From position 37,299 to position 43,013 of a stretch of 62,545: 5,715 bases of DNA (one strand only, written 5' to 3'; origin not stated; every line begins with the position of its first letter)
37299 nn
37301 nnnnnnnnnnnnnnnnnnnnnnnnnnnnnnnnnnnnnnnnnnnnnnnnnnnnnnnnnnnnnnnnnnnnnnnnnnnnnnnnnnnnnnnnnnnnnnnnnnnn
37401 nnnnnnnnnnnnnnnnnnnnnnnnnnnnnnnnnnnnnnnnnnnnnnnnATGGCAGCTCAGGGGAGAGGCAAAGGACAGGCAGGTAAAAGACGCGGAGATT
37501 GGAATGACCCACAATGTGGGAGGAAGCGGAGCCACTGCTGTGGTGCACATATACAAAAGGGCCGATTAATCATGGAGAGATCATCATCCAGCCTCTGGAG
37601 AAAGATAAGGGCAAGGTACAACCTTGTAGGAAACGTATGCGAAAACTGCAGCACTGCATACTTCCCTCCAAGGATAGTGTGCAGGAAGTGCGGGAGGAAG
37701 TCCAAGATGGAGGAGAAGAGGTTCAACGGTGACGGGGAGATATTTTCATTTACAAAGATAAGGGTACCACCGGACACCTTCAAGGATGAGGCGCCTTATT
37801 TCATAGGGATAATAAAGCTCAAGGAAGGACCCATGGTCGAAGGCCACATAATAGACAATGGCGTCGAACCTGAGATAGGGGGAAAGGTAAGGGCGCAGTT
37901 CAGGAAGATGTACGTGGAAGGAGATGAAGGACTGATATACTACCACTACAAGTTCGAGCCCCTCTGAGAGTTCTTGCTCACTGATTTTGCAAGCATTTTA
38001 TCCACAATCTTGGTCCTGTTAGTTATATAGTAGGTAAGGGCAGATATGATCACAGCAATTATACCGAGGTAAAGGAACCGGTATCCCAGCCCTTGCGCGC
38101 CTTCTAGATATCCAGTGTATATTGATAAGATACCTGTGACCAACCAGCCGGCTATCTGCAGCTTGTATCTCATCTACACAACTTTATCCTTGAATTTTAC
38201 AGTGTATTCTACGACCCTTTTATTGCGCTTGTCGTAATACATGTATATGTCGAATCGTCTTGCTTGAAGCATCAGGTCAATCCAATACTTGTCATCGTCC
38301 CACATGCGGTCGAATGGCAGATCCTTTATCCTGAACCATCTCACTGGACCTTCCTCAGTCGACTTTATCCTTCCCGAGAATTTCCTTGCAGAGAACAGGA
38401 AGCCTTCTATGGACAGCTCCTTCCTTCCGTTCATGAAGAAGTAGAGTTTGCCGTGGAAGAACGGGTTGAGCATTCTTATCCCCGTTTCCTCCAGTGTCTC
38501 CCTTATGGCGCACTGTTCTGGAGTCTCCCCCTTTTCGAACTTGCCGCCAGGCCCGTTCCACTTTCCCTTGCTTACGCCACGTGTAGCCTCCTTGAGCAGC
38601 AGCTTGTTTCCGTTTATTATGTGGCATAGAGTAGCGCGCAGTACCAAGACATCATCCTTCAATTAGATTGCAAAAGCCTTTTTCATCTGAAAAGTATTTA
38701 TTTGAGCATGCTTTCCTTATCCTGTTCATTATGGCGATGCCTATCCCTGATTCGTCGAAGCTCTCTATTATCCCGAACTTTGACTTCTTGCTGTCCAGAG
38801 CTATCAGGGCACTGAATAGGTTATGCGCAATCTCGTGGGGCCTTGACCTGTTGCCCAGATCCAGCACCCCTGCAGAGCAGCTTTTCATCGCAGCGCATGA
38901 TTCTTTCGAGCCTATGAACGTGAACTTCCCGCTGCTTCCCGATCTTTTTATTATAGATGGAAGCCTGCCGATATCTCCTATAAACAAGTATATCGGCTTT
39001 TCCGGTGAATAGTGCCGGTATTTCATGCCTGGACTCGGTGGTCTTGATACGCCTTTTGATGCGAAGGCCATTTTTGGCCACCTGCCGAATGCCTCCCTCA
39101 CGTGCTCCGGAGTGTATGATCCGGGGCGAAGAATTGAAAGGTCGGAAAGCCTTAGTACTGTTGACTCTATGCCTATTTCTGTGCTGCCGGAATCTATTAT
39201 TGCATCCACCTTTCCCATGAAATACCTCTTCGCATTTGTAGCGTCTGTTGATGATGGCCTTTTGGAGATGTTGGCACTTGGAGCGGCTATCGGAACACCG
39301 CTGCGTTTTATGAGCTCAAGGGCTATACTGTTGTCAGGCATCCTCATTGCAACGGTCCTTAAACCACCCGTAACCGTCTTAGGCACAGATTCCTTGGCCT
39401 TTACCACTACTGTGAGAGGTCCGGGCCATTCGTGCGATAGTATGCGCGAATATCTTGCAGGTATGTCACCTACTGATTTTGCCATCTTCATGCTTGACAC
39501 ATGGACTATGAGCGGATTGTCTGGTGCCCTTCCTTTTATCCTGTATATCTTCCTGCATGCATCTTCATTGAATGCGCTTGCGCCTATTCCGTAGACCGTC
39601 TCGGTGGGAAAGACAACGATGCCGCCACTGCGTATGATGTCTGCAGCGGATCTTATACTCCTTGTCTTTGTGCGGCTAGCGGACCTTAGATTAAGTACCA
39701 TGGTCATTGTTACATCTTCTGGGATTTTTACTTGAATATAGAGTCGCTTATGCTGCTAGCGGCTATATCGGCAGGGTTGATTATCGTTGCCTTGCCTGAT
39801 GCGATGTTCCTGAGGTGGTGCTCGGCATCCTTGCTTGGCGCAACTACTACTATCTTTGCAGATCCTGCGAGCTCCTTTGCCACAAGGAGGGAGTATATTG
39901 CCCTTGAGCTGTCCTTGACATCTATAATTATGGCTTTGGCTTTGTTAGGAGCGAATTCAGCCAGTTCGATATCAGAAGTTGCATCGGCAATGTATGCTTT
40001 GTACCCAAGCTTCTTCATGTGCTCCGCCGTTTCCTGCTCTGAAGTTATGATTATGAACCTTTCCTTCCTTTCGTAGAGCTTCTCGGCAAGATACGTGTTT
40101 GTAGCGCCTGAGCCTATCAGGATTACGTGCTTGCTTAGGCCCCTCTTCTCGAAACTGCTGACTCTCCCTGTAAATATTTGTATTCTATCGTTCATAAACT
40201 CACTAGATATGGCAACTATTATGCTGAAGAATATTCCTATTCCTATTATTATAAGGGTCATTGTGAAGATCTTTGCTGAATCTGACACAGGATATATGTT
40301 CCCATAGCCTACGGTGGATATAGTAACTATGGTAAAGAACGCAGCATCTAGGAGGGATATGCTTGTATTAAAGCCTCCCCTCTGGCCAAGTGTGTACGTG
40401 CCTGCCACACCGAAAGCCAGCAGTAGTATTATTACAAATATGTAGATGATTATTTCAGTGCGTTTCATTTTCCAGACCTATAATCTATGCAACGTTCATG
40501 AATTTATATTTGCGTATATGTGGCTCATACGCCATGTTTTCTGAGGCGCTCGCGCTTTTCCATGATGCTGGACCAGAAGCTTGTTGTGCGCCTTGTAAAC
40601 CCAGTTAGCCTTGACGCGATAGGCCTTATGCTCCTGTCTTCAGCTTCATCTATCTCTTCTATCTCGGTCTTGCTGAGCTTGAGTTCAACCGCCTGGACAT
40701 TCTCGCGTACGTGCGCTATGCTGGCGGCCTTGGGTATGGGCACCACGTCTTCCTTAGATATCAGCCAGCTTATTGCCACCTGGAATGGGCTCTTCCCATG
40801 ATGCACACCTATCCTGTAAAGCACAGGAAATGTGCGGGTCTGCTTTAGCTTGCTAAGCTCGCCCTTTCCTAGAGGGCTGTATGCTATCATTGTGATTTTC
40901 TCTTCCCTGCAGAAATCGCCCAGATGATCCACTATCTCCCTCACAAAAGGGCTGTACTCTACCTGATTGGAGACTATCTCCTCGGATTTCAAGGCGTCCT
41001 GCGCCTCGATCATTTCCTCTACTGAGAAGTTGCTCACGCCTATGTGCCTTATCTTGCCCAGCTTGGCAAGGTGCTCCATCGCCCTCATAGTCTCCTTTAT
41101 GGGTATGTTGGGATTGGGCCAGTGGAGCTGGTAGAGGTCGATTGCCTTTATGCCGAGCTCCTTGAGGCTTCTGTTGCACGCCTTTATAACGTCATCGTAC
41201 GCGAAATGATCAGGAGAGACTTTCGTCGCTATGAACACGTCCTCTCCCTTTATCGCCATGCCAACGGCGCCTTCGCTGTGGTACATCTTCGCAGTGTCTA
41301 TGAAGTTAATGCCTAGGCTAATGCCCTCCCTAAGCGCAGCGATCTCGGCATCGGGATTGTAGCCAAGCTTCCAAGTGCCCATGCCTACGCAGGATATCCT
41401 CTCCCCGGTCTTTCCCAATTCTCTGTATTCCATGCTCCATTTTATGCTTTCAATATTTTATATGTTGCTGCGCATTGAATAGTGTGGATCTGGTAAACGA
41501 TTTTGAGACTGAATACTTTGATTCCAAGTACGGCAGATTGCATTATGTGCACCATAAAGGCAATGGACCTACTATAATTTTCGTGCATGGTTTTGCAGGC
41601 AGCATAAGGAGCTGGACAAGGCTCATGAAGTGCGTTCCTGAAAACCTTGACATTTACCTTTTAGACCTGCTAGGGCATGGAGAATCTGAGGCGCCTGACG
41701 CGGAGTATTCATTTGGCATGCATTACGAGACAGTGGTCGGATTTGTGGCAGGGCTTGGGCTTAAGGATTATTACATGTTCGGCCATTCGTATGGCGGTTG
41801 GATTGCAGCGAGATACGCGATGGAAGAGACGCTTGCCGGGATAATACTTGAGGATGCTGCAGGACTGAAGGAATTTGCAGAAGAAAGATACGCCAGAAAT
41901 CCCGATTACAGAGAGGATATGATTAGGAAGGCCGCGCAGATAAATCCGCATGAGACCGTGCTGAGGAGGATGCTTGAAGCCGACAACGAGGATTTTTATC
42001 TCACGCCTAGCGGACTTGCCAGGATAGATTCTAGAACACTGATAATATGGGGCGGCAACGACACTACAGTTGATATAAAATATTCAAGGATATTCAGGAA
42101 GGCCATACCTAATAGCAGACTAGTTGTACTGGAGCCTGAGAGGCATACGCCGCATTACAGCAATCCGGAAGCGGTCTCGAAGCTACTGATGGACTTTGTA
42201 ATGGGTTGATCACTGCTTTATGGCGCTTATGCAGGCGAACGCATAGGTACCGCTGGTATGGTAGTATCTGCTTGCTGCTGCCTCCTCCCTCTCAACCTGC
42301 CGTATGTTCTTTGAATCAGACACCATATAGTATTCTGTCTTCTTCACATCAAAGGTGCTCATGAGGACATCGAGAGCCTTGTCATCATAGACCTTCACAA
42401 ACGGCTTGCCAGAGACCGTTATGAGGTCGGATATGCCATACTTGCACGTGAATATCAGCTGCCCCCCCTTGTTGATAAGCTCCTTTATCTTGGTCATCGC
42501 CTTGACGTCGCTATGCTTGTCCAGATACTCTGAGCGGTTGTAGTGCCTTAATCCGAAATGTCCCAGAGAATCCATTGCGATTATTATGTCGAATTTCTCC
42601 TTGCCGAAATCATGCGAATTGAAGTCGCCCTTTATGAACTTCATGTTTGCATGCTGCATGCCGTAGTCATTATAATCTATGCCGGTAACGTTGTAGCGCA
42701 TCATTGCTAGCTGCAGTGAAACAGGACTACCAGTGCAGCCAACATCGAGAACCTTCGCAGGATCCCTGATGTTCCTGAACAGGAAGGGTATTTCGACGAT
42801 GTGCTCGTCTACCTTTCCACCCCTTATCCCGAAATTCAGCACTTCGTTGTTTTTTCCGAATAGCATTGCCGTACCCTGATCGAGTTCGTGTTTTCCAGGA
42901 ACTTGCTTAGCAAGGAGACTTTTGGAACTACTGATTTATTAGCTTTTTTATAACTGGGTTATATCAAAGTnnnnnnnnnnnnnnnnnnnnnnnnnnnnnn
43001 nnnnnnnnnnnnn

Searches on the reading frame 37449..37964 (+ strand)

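Call 22: search_protein_families(library=pfam, proteins=[window:37449-37964:+], max_evalue=0.0001)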
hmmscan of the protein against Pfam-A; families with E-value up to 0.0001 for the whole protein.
window:37449-37964:+ (172 aa): 2 families
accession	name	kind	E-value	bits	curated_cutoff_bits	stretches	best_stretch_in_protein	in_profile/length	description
PF01796.24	OB_ChsH2_C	-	3.9e-15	56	27.1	1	91-152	3-65/65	ChsH2, C-terminal OB-fold domain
PF12172.15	zf-ChsH2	-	6.3e-10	39.1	23.2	1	52-84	2-34/37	ChsH2, rubredoxin-like zinc ribbon domain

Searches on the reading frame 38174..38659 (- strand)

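Call 22: search_protein_families(library=pfam, proteins=[window:38174-38659:-], max_evalue=0.0001)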
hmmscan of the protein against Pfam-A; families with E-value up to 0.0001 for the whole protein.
window:38174-38659:- (161 aa): 1 family
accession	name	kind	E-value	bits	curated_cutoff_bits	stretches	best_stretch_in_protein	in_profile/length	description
PF00293.34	NUDIX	-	1.5e-18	67.5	21.1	1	9-128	5-132/134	NUDIX domain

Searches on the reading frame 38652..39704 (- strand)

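Call 22: search_protein_families(library=pfam, proteins=[window:38652-39704:-], max_evalue=0.0001)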
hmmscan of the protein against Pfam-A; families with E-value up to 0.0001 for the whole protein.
window:38652-39704:- (350 aa): 2 families
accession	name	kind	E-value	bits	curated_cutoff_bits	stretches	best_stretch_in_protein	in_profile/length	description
PF01300.24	Sua5_yciO_yrdC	-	3.8e-57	193.1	25.1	1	23-195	2-178/178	Telomere recombination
PF03481.19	Sua5_C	-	1.8e-25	90.5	22.9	1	199-333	3-135/136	Threonylcarbamoyl-AMP synthase, C-terminal domain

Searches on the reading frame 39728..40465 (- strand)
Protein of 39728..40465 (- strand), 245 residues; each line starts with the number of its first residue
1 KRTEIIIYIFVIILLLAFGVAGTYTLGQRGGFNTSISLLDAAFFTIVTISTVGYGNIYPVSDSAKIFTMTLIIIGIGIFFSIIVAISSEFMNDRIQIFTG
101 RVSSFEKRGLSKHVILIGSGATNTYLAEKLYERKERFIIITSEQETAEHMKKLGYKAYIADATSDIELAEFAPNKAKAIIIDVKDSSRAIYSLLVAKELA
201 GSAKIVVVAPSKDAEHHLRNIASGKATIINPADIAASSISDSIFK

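Call 22: search_protein_families(library=pfam, proteins=[window:39728-40465:-], max_evalue=0.0001)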
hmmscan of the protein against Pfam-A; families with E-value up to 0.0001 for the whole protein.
window:39728-40465:- (245 aa): 2 families
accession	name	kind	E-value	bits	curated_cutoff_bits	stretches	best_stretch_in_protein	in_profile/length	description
PF02254.24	TrkA_N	-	1.1e-16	61.7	23.8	1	114-223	1-108/116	TrkA-N domain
PF07885.22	Ion_trans_2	-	1.2e-13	51.2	22.5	1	11-88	2-75/79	Ion channel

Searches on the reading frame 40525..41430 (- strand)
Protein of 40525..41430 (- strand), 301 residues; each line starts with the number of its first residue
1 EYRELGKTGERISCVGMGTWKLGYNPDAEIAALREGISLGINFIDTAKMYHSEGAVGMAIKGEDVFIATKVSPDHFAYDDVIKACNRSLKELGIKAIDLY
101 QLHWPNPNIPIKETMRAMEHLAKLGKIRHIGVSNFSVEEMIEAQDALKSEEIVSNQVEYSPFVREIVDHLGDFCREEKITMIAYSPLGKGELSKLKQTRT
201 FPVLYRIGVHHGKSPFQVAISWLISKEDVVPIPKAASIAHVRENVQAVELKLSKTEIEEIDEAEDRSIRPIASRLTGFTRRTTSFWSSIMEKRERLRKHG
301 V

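Call 22: search_protein_families(library=pfam, proteins=[window:40525-41430:-], max_evalue=0.0001)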
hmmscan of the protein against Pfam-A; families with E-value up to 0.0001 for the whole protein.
window:40525-41430:- (301 aa): 1 family
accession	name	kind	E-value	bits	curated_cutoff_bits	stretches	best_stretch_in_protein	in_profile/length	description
PF00248.27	Aldo_ket_red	-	6e-65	219.6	24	1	15-264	2-290/291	Aldo/keto reductase family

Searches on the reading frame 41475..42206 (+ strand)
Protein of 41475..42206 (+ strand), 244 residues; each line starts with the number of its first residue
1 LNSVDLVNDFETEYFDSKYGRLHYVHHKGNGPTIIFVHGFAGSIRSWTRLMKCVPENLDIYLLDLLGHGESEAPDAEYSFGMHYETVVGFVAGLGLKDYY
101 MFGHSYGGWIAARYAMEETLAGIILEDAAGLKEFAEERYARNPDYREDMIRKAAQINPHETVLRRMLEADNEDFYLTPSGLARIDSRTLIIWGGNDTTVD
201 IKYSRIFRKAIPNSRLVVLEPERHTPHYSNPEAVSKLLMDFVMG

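Call 22: search_protein_families(library=pfam, proteins=[window:41475-42206:+], max_evalue=0.0001)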
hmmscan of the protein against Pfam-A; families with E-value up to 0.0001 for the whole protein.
window:41475-42206:+ (244 aa): 3 families
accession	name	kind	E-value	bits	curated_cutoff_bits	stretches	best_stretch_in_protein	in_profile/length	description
PF00561.26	Abhydrolase_1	-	1.4e-28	100.7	25.8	2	32-155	1-133/245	alpha/beta hydrolase fold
PF12697.13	Abhydrolase_6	-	9.1e-21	75.9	26.3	1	34-235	1-215/217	Alpha/beta hydrolase family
PF12146.15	Hydrolase_4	-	6.5e-10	39.2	27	1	33-125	6-106/239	Serine aminopeptidase, S33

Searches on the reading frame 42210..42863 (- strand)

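Call 22: search_protein_families(library=pfam, proteins=[window:42210-42863:-], max_evalue=0.0001)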
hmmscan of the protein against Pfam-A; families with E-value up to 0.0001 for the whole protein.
window:42210-42863:- (217 aa): 6 families
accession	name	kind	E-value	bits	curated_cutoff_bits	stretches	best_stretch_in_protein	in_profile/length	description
PF13847.12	Methyltransf_31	-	1.1e-08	35.4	27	1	35-139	4-110/145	Methyltransferase domain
PF13489.12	Methyltransf_23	-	1.2e-08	35.3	27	1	25-139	13-117/164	Methyltransferase domain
PF08241.18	Methyltransf_11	-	1.8e-08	35.3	21.2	1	39-138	1-95/95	Methyltransferase domain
PF13649.12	Methyltransf_25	-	9.7e-08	33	27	1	38-105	1-79/97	Methyltransferase domain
PF03269.20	DUF268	-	6.8e-07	29.7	25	1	85-176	57-142/176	Caenorhabditis protein of unknown function, DUF268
PF03848.20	TehB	-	5.8e-05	23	20.4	0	32-73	28-69/193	Tellurite resistance protein TehB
